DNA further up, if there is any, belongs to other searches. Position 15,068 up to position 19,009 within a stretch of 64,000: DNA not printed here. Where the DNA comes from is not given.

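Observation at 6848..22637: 16-kb Epd/Tad-like type IV filament locus loaded with adhesin-type proteins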

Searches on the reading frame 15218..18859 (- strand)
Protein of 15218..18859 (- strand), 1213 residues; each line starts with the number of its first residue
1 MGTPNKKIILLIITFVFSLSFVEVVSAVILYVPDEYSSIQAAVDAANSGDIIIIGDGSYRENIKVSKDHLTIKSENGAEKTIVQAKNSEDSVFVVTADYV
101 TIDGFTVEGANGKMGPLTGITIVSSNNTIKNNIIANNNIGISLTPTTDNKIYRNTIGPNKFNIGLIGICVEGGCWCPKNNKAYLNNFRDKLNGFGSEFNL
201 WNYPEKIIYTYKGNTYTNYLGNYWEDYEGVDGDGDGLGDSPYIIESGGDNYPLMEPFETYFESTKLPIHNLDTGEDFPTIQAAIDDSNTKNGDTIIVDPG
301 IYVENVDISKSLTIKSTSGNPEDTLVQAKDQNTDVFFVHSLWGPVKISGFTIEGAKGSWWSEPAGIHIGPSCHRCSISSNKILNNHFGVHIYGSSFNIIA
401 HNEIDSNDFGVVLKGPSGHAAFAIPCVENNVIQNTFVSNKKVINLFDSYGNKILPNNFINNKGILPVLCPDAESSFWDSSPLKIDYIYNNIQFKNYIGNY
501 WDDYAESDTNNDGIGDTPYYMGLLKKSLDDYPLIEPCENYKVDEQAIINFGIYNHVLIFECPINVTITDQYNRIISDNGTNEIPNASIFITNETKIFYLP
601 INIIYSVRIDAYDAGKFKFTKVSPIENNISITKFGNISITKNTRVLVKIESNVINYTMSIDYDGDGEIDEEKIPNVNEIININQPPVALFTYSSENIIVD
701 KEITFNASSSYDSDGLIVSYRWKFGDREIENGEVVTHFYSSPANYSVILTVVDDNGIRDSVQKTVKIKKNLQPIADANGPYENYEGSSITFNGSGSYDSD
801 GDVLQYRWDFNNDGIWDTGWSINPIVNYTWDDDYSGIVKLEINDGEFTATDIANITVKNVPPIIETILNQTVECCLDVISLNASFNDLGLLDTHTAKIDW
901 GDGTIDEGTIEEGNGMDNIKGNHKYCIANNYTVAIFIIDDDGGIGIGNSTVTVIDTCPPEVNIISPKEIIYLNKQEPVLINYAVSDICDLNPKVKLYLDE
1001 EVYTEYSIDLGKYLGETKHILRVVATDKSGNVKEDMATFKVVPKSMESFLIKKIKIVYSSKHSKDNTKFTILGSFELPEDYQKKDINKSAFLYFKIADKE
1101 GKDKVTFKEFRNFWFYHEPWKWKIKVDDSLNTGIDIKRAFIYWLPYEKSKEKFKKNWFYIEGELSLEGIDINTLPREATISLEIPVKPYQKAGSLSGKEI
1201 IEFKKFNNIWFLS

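Call 4: search_protein_families(library=pfam, proteins=[window:15218-18859:-], max_evalue=0.1)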
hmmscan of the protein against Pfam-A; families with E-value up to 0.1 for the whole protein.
window:15218-18859:- (1213 aa): 6 families
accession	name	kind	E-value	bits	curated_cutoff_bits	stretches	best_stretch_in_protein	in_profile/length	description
PF18911.6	PKD_4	-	1.8e-36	124.5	27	3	683-767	1-83/85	PKD domain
PF00801.26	PKD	-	1.5e-16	60.6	23.5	2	701-756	15-70/80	PKD domain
PF05048.19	NosD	-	5.3e-14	52.6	23.6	3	288-505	3-211/212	Periplasmic copper-binding protein (NosD)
PF22352.2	K319L-like_PKD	-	3e-05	24.4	27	1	700-764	11-81/84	K319L-like, PKD domain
PF01095.25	Pectinesterase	-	0.00026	20.3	27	1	35-90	11-72/298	Pectinesterase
PF21027.3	Sde0182_C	-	0.0016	19.4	27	0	789-808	2-21/83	Cellulose-binding protein Sde0182, C-terminal domain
